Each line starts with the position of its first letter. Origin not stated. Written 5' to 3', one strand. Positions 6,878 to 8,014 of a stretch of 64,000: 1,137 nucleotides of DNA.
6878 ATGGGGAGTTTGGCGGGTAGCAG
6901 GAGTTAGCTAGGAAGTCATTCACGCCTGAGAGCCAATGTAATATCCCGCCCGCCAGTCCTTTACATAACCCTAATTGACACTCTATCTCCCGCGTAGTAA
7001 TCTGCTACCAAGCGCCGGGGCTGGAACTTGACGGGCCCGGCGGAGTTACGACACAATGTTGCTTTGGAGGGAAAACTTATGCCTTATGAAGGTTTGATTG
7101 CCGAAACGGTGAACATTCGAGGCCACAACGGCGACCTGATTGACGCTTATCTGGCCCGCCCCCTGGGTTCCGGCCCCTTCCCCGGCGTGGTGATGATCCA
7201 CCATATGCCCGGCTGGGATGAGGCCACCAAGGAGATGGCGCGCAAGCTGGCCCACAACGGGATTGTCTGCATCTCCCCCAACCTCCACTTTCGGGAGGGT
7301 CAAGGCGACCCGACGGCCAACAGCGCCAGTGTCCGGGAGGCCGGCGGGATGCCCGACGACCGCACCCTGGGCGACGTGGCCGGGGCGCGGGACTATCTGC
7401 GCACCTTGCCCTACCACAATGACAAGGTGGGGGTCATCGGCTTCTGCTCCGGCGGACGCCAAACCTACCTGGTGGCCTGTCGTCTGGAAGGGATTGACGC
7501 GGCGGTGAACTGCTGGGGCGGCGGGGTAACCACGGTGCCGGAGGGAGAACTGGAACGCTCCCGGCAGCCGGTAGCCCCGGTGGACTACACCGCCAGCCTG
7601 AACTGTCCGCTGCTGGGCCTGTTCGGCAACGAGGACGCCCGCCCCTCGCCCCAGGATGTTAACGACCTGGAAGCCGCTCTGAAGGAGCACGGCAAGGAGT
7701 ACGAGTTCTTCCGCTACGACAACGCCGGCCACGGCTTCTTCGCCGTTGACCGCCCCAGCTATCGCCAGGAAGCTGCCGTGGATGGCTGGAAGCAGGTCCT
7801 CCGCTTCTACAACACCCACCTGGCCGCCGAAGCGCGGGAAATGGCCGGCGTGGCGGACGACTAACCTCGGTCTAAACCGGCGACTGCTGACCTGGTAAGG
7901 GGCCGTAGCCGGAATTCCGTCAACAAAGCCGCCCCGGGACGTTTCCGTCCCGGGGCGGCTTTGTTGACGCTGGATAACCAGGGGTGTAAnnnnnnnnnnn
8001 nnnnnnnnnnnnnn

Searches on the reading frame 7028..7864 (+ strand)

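Call 33: search_protein_families(library=pfam, proteins=[window:7028-7864:+], max_evalue=0.00001)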
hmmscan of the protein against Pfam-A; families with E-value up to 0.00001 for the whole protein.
window:7028-7864:+ (278 aa): 3 families
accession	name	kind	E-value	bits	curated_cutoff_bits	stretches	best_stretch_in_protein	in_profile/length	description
PF01738.24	DLH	-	6.5e-42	144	21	1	38-264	1-216/217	Dienelactone hydrolase family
PF08840.17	BAAT_C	-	1.6e-09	38.5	20.9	0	120-176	9-66/210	BAAT / Acyl-CoA thioester hydrolase C terminal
PF00326.27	Peptidase_S9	-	1e-06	28.8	22.6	0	177-246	130-198/213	Prolyl oligopeptidase family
